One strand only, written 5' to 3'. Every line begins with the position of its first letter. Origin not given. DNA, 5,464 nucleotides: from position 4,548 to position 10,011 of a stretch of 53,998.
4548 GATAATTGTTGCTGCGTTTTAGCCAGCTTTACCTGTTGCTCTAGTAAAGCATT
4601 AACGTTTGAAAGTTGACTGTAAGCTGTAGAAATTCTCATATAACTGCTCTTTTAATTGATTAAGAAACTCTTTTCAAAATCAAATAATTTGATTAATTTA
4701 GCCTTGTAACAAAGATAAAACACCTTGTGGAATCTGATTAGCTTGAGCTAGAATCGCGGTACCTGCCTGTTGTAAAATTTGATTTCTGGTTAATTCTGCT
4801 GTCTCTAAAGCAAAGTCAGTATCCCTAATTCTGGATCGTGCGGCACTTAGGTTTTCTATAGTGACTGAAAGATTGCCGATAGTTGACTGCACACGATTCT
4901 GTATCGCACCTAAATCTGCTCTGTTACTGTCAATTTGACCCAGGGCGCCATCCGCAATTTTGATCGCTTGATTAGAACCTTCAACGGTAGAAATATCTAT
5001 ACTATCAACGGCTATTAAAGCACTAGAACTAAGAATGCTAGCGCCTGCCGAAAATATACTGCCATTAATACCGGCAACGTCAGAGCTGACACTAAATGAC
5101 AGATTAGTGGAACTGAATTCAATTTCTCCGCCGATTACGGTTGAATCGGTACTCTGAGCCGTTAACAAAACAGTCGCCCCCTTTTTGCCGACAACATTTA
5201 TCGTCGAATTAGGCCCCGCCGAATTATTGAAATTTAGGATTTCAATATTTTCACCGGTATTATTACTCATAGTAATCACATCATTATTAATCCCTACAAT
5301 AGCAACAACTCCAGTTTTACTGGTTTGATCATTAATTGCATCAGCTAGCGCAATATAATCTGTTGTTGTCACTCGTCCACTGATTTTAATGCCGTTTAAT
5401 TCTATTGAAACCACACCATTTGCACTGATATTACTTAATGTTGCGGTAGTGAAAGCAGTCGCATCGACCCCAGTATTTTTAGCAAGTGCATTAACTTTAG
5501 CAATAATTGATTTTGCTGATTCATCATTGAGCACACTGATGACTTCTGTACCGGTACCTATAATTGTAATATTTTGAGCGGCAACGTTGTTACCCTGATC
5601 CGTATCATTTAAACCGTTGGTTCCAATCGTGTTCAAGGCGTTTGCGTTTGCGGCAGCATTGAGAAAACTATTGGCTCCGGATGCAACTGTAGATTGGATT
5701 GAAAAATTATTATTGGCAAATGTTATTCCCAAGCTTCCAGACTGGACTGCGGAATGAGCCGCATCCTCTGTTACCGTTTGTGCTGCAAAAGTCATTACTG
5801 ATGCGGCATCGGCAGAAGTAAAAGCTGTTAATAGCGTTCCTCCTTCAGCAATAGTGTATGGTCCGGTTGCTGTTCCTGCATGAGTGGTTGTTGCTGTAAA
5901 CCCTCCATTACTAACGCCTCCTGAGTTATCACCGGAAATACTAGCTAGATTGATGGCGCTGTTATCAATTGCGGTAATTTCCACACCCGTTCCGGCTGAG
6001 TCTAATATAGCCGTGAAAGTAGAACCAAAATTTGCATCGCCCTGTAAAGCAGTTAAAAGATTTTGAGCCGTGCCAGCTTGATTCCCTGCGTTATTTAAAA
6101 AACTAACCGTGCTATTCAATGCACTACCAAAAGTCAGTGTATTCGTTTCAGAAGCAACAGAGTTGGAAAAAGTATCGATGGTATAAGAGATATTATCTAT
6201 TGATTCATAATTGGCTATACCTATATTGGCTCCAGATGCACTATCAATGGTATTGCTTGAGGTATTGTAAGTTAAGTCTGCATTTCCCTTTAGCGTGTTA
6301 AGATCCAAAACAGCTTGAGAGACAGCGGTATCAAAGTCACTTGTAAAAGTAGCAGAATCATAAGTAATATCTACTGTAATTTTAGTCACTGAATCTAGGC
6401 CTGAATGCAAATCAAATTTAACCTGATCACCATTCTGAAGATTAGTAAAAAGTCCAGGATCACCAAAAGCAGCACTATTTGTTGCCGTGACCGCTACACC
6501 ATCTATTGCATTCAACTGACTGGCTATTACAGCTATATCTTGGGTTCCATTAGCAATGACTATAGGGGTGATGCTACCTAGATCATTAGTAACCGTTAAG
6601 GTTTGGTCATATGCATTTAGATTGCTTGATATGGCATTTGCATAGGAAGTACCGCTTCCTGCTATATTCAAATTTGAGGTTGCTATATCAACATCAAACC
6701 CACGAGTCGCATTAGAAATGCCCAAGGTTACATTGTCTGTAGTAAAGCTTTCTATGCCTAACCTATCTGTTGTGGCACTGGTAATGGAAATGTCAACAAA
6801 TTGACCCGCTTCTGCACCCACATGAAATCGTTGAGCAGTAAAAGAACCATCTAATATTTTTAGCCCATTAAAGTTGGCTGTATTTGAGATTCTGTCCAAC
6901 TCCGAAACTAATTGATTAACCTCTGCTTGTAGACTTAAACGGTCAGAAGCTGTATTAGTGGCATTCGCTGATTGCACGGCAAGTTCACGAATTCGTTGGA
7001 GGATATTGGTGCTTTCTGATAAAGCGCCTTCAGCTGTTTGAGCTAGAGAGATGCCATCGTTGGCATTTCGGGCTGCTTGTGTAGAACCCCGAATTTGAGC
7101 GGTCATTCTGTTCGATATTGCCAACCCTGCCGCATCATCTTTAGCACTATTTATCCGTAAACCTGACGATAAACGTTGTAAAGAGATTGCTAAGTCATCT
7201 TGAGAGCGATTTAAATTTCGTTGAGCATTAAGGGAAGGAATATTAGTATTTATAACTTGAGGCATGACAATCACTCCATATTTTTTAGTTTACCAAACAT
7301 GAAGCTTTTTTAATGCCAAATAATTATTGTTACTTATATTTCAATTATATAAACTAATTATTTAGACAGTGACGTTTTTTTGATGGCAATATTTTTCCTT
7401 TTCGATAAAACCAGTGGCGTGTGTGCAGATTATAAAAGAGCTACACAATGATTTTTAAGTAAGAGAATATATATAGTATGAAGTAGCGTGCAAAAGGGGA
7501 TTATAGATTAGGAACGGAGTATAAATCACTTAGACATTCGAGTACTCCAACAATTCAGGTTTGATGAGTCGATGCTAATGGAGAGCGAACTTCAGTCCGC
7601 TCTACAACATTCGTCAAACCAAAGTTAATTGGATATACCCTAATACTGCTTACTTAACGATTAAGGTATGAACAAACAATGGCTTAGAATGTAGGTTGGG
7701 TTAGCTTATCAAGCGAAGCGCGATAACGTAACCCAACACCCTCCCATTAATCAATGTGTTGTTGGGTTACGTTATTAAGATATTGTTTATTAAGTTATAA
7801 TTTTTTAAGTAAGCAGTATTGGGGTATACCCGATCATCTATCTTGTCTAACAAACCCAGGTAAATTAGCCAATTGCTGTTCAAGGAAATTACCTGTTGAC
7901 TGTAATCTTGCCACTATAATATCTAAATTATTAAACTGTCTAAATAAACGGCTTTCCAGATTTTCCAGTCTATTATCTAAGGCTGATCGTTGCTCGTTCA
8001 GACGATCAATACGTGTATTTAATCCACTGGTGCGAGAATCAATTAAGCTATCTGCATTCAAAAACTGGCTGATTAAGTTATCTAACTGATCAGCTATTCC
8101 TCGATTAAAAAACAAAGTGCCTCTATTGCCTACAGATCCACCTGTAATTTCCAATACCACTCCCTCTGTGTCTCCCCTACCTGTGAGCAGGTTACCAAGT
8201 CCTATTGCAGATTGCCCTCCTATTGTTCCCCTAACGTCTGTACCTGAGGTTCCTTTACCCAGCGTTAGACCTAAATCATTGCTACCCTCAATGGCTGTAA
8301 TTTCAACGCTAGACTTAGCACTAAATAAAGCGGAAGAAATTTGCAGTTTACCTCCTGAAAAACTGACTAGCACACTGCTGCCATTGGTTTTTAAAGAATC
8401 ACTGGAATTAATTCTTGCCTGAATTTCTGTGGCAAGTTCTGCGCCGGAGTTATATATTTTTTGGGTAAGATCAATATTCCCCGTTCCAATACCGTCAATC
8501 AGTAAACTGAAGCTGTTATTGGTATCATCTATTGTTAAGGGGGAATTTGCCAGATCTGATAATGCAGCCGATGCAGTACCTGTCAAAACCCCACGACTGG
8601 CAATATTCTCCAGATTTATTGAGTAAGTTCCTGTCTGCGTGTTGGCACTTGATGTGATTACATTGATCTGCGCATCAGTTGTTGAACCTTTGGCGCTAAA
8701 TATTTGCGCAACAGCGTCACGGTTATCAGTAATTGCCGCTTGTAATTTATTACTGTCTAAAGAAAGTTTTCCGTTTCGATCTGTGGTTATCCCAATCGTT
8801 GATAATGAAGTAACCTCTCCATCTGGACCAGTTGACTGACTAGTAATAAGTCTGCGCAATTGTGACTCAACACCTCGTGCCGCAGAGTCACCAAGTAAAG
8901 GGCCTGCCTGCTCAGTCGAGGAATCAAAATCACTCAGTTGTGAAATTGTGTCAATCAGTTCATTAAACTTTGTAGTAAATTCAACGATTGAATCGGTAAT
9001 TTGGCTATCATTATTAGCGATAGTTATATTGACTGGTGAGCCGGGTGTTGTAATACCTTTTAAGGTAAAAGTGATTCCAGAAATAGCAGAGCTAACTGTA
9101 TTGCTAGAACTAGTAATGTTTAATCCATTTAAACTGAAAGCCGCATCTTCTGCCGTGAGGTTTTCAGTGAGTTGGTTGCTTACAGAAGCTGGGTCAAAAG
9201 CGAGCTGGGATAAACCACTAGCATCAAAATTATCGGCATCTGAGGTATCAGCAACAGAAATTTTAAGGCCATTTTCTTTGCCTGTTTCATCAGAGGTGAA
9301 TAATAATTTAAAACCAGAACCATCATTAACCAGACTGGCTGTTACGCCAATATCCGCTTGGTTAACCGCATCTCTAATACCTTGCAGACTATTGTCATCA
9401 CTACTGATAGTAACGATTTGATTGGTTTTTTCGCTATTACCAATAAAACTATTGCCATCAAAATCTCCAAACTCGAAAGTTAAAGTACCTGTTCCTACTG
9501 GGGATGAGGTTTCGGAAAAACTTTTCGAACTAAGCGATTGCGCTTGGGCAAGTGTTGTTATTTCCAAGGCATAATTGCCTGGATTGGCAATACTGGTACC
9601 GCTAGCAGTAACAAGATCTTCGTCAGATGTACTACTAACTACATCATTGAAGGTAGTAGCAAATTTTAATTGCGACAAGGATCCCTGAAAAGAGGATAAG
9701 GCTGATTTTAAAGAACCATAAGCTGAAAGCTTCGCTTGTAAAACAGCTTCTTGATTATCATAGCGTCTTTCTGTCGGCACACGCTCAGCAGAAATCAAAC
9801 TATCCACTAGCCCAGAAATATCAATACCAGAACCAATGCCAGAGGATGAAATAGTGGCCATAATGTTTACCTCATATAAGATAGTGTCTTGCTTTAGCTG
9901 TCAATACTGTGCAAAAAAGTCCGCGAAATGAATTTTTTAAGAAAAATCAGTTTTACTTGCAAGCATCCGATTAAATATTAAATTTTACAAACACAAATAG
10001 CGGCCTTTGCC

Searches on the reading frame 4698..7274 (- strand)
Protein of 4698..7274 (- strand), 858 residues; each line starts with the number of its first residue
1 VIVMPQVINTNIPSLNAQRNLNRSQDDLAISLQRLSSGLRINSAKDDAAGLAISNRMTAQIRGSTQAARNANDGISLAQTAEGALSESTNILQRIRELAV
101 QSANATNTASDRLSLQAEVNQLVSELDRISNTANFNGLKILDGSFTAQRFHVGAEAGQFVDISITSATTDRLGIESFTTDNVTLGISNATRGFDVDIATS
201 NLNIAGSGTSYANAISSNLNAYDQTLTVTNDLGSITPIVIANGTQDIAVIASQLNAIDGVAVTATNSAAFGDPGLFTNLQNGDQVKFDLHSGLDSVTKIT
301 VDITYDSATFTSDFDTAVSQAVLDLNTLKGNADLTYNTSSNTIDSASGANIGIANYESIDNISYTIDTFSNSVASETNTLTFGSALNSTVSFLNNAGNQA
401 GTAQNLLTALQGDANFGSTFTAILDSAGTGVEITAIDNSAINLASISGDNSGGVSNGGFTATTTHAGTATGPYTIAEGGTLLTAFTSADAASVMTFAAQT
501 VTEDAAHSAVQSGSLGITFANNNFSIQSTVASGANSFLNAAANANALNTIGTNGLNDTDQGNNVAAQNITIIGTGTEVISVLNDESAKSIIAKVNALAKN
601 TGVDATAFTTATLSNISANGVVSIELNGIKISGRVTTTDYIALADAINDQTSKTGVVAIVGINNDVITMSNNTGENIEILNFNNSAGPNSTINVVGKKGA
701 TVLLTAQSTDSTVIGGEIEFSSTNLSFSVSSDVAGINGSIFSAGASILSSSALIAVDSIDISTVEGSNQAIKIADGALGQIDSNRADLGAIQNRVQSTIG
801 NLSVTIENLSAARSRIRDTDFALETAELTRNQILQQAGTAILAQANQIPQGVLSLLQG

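Call 7: search_protein_families(library=pfam, proteins=[window:4698-7274:-], max_evalue=0.01)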
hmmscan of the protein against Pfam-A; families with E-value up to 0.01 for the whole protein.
window:4698-7274:- (858 aa): 2 families
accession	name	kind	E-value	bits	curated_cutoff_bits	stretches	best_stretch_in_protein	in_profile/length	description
PF00669.25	Flagellin_N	-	2e-46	158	26.6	1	8-146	1-139/139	Bacterial flagellin N-terminal helical region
PF00700.27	Flagellin_C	-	1.3e-27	96.4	23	1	771-856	1-86/86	Bacterial flagellin C-terminal helical region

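Call 30: predict_structure(alignment_id=A1)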
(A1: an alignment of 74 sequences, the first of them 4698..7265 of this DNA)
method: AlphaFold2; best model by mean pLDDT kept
length: 855 residues; sequences in the alignment: 74
mean_pLDDT: 84.8   pTM: 0.62
mean pLDDT of the five models: 84.8, 83.6, 80.7, 79.5, 79.4
residues with pLDDT >= 90: 350; 70-90: 420; 50-70: 72; < 50: 13
segments of 3 or more residues with pLDDT < 50: 3-6, 852-855
pLDDT, mean of each block of 10 residues (from residue 1): 46 74 77 63 78 86 87 88 91 90 81 92 88 81 75 75 84 91 90 87 90 74 90 87 86 88 90 82 91 87 90 95 91 93 92 87 82 79 76 84 91 87 89 78 68 75 63 67 71 91 88 88 89 87 89 88 94 94 95 93 94 94 95 94 95 91 92 94 89 92 88 93 92 91 92 87 86 89 87 86 86 78 75 71 53 46
secondary structure, 60 per line:
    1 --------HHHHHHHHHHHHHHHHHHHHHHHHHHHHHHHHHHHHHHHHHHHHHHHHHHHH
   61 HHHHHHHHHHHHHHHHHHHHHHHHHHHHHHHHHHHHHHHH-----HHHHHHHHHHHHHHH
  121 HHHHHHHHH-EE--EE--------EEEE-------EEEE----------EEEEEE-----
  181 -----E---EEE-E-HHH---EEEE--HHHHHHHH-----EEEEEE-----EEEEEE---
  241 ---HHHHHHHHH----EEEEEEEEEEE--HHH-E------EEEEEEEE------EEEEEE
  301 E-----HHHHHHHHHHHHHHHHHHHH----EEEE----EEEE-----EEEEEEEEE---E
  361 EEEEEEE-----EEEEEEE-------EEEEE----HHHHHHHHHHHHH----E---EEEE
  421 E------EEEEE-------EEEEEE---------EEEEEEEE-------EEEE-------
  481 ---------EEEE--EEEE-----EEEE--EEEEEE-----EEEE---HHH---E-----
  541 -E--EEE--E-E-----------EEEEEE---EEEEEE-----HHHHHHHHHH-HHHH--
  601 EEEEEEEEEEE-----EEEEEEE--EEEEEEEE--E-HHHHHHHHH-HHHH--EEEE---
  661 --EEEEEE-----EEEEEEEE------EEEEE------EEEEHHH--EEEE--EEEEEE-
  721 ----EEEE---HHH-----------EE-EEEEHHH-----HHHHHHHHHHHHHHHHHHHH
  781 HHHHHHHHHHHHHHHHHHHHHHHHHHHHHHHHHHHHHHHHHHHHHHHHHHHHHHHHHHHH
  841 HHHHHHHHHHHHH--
elements in order (helices of 4 or more, strands of 3 or more residues): H9-100 H106-129 E145-148 E156-159 E170-175 E190-192 E202-205 H208-215 E221-226 E232-237 H244-252 E257-267 E281-288 E295-301 H307-326 E331-334 E339-342 E348-356 E360-367 E373-379 E387-391 H396-408 E417-421 E428-432 E440-445 E455-462 E470-473 E490-493 E496-499 E505-508 E511-516 E522-525 E545-547 E564-569 E573-578 H584-593 H595-598 E601-611 E617-623 E626-633 H638-646 H648-651 E654-657 E663-668 E674-681 E688-692 E699-702 E708-711 E714-719 E725-728 E749-752 H761-853

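Call 34: fold_search(model_id=the predicted structure, library=pdb)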
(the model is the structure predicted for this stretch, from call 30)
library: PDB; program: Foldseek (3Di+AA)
matches with E <= 10: 247; with E <= 0.001: 84
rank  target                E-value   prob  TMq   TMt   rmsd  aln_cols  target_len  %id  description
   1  8sug_A                3.0e-21  1.00  0.40  0.68  12.0       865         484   25  Cryo-EM structure of the wild type P. aeruginosa flagellar filament (released 2023-06-14)
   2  9au6_A                4.6e-19  1.00  0.23  0.24  25.8      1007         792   20  Cryo-EM of Geovibrio thiophilus flagellum (released 2024-11-13)
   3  9ygu_A7               5.6e-17  1.00  0.34  0.54  24.3       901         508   17  Flagella filament structure in H. pylori composed of flagellin FlaA (released 2026-02-25)
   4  9yh1_A1               2.6e-16  1.00  0.36  0.56  24.4       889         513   18  Structure of flagellin FlaB filament in H. pylori (released 2026-02-25)
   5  9n59_A                2.8e-16  1.00  0.23  0.35  24.5       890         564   23  CryoEM structure of the Azotobacter vinelandii flagellar filament (released 2025-07-16)
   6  7sn4_A                1.5e-15  1.00  0.24  0.35  22.4       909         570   22  Cryo-EM structure of the enterohemorrhagic E. coli O157:H7 flagellar filament (released 2022-03-16)
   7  7sn4_W                2.5e-15  1.00  0.24  0.36  46.0       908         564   23  Cryo-EM structure of the enterohemorrhagic E. coli O157:H7 flagellar filament (released 2022-03-16)
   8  9atl_A                5.5e-15  1.00  0.27  0.54  21.7       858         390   23  Cryo-EM of Stenotrophomonas maltophilia flagellum (released 2024-11-13)
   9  6x80_A                5.8e-15  1.00  0.26  0.38  25.6       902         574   20  Structure of the Campylobacter jejuni G508A Flagellar Filament (released 2020-07-08)
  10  7sn7_A                3.8e-14  1.00  0.24  0.37  41.2       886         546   23  Cryo-EM structure of the enteropathogenic E. coli O127:H6 flagellar filament (released 2022-03-16)
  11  3k8v_A                1.6e-13  1.00  0.25  0.64  14.6       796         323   20  Crysatl structure of a bacterial cell-surface flagellin N20C20 (released 2010-10-06)
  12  9n8g_C                1.9e-13  1.00  0.28  0.59  27.8       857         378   20  In situ sheathed FlaA flagellar filament of Vibrio cholerae (released 2025-09-24)
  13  9p7r_A1               7.3e-13  1.00  0.29  0.61  14.6       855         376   20  In situ structure of the sheathed FlaB flagellar filament in Vibrio cholerae (released 2025-09-24)
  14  3k8v_B                8.0e-13  1.00  0.25  0.64  14.7       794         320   20  Crysatl structure of a bacterial cell-surface flagellin N20C20 (released 2010-10-06)
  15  7sqd_A                1.5e-12  1.00  0.24  0.35  24.8       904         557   21  Cryo-EM structure of the Achromobacter flagellar filament (released 2022-03-16)
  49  8erm_A                1.4e-07  1.00  0.18  0.67   4.5       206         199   21  Crystal structure of FliC D2/D3 domains from Pseudomonas aeruginosa PAO1 (released 2023-05-17)
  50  8erm_B                1.7e-07  1.00  0.19  0.68   4.3       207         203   21  Crystal structure of FliC D2/D3 domains from Pseudomonas aeruginosa PAO1 (released 2023-05-17)
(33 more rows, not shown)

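Call 62: search_protein_families(library=ncbifam, proteins=[window:4698-7274:-], max_evalue=0.00001)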
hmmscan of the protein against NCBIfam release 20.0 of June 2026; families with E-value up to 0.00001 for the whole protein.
window:4698-7274:- (858 aa): 23 families
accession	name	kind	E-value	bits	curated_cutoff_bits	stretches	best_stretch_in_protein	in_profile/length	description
NF009448.0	PRK12806.1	equivalog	2.4e-118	396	531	2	4-266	1-269/475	flagellin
NF006467.0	PRK08869.1-2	subfamily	3e-116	388.8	443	2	4-330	1-309/400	flagellin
NF005294.0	PRK06819.1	subfamily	1.6e-95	320.8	387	2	4-379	1-313/376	FliC/FljB family flagellin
NF005953.0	PRK08026.1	subfamily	5.3e-95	320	619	2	4-385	1-361/548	FliC/FljB family flagellin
NF006468.0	PRK08869.1-3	subfamily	1.8e-91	307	436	2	8-181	5-180/378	polar flagellin E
NF009444.0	PRK12802.1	equivalog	3.7e-90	302.3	332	2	7-229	4-223/282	flagellin domain-containing protein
NF006466.0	PRK08869.1-1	subfamily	1.8e-88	297.6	426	2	7-180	4-179/377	flagellin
NF006469.0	PRK08869.1-4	equivalog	4.2e-81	273.2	627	2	6-179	3-176/377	flagellin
NF006470.0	PRK08869.1-5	equivalog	1.2e-68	232.1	423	2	8-167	4-163/388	flagellin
NF009446.0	PRK12804.1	subfamily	2.8e-67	227.3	352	2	8-199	3-199/301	flagellin Hag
NF010115.0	PRK13588.1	subfamily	8.6e-60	203.1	503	2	7-186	4-184/514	flagellin B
NF006264.0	PRK08411.1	subfamily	1.3e-59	202.4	729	2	7-183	4-180/572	flagellin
NF038071.1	lat_flg_LafA_2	exception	5.3e-57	193.4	365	2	7-228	4-228/284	lateral flagellin LafA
NF010116.0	PRK13589.1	subfamily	2.9e-56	191.3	983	2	7-181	4-178/576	flagellin A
NF009234.0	PRK12584.1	equivalog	8.7e-54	183.4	752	2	7-188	4-185/510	flagellin A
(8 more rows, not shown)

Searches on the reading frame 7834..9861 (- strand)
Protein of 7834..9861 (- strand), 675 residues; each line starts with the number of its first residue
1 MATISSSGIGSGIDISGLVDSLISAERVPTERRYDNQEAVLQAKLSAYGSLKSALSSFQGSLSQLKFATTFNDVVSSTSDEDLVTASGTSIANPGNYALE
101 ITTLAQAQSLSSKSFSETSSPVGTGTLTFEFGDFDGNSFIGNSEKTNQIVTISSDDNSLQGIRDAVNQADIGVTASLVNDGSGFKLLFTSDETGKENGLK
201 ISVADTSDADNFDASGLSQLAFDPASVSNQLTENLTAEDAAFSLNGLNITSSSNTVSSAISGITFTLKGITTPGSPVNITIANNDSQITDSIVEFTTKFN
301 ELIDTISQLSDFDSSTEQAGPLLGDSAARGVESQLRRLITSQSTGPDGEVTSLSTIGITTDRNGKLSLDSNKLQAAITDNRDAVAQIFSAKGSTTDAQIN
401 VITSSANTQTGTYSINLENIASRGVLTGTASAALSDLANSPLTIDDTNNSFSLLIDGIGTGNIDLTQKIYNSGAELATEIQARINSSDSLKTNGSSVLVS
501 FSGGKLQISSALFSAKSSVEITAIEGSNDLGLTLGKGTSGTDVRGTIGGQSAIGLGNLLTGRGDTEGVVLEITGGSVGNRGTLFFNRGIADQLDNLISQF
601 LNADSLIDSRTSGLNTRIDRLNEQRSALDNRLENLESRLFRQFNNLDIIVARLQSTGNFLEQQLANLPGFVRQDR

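Call 7: search_protein_families(library=pfam, proteins=[window:7834-9861:-], max_evalue=0.01)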
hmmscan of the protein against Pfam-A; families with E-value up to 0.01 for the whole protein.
window:7834-9861:- (675 aa): 2 families
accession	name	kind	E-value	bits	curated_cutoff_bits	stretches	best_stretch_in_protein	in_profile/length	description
PF07195.17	FliD_C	-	3e-53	181.1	25.4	1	237-654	1-235/236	Flagellar hook-associated protein 2 C-terminus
PF02465.23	FliD_N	-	2.7e-24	86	24.8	1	11-108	1-97/97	Flagellar hook-associated protein 2 N-terminus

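Call 62: search_protein_families(library=ncbifam, proteins=[window:7834-9861:-], max_evalue=0.00001)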
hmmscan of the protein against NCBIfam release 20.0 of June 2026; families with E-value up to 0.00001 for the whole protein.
window:7834-9861:- (675 aa): 7 families
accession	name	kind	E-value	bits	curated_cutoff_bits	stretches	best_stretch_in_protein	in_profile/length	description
NF005955.1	PRK08032.1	equivalog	3.7e-81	273.5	387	2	1-419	1-413/465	flagellar filament capping protein FliD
NF006435.1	PRK08724.1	equivalog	1.1e-49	169.9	580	2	7-204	6-191/672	flagellar filament capping protein FliD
NF005833.0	PRK07737.1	equivalog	2.4e-44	152.2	444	2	7-307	6-292/501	flagellar hook-associated protein 2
NF005188.0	PRK06664.1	equivalog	2.6e-35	121.9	469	3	6-202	6-189/661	flagellar hook-associated protein FliD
NF009400.1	PRK12765.1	equivalog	1.6e-33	116.1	448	1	2-475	4-463/596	flagellar filament capping protein FliD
NF005281.0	PRK06798.1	equivalog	1.6e-29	103.2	375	1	32-390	40-355/440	flagellar hook-associated protein 2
NF006282.1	PRK08453.1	equivalog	9.2e-28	97.1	500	1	151-395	347-590/673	flagellar filament capping protein FliD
